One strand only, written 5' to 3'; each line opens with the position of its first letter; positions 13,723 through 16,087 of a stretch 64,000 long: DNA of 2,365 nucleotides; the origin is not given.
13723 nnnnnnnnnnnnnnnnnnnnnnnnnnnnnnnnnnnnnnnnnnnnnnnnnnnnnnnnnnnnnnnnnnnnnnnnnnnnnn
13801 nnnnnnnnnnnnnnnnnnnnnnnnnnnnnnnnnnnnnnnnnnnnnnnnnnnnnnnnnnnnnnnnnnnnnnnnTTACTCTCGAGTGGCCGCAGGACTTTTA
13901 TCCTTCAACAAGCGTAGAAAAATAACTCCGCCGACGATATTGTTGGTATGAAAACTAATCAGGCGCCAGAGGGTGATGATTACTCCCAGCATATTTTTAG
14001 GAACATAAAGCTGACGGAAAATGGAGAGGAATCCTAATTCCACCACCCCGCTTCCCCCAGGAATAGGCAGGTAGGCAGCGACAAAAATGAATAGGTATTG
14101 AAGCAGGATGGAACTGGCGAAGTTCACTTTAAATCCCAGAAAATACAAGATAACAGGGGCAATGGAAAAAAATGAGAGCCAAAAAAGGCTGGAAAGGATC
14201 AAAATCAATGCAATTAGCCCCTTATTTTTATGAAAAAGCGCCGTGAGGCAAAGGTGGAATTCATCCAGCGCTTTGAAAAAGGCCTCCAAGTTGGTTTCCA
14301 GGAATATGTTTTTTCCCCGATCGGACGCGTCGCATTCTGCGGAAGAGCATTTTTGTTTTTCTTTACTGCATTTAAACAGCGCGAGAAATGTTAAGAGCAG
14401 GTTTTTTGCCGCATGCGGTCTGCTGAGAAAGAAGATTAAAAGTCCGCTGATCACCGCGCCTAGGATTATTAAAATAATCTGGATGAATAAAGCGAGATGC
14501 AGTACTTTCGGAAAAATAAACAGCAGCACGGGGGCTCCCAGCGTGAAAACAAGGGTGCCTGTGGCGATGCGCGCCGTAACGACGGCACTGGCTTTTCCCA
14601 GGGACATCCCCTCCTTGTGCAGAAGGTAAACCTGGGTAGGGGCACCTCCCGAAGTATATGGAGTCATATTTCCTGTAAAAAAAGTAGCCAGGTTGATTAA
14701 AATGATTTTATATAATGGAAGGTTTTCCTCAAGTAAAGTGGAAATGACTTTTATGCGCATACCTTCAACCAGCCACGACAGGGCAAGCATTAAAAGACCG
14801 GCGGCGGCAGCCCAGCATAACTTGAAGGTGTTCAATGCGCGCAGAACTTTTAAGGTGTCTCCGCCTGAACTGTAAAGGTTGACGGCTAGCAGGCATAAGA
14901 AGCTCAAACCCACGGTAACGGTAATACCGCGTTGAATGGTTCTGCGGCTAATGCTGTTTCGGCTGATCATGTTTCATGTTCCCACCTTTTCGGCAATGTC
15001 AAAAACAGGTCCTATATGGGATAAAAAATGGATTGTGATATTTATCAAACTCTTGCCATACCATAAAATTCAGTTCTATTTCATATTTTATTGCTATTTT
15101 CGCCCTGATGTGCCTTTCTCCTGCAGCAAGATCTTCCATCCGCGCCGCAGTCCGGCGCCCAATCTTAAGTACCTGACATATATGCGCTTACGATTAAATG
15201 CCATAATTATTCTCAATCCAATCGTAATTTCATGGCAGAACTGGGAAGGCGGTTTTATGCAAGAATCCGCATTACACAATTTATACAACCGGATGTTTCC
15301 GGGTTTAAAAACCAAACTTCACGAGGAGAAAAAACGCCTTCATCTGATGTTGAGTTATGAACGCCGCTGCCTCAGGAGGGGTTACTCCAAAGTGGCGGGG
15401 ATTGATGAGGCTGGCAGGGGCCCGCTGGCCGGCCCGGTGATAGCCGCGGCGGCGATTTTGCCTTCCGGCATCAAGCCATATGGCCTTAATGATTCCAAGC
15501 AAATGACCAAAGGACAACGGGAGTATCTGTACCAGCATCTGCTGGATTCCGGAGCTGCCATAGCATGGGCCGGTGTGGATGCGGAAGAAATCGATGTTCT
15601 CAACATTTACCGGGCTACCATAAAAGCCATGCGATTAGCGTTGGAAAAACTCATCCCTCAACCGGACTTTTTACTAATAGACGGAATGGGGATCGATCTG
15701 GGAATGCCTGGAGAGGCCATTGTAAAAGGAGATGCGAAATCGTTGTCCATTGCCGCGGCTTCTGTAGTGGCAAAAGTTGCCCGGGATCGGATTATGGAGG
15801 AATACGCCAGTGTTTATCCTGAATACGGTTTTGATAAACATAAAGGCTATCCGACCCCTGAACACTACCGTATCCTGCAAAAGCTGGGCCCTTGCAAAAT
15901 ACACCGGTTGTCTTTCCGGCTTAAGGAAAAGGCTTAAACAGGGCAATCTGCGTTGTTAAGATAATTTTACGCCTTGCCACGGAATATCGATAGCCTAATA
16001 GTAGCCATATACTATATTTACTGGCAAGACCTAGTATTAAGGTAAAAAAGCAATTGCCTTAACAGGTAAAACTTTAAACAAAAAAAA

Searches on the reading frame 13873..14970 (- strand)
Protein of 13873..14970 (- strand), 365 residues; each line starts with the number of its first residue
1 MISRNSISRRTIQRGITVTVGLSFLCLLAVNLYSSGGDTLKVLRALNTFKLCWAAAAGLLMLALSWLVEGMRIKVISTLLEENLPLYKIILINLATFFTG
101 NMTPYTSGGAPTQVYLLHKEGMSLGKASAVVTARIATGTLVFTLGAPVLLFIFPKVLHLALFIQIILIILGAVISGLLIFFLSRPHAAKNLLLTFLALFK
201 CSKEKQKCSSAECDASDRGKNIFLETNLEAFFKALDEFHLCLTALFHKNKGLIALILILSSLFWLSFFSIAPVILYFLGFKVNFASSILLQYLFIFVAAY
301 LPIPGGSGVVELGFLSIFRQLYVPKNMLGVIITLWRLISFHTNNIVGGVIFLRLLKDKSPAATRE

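Call 33: search_protein_families(library=pfam, proteins=[window:13873-14970:-])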
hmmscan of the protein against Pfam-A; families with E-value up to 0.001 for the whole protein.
window:13873-14970:- (365 aa): 1 family
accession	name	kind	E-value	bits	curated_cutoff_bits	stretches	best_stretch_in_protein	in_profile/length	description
PF03706.18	LPG_synthase_TM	-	1.2e-34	120.7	33.4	1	30-347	15-302/302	Lysylphosphatidylglycerol synthase TM region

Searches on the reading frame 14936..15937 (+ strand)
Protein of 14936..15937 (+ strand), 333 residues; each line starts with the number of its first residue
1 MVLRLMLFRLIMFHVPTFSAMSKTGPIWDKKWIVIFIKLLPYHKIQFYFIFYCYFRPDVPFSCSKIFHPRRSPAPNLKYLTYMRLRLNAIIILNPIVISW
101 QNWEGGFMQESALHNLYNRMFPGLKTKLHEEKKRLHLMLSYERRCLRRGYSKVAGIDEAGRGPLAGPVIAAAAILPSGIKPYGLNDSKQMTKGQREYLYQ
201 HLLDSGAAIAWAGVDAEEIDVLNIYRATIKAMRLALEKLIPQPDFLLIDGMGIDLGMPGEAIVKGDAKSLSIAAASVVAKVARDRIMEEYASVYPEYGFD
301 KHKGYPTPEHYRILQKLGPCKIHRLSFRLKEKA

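Call 33: search_protein_families(library=pfam, proteins=[window:14936-15937:+])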
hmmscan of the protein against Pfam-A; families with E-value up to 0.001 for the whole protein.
window:14936-15937:+ (333 aa): 1 family
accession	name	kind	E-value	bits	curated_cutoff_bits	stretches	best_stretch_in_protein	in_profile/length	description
PF01351.25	RNase_HII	-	2.7e-38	132.3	25.8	1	154-328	1-197/199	Ribonuclease HII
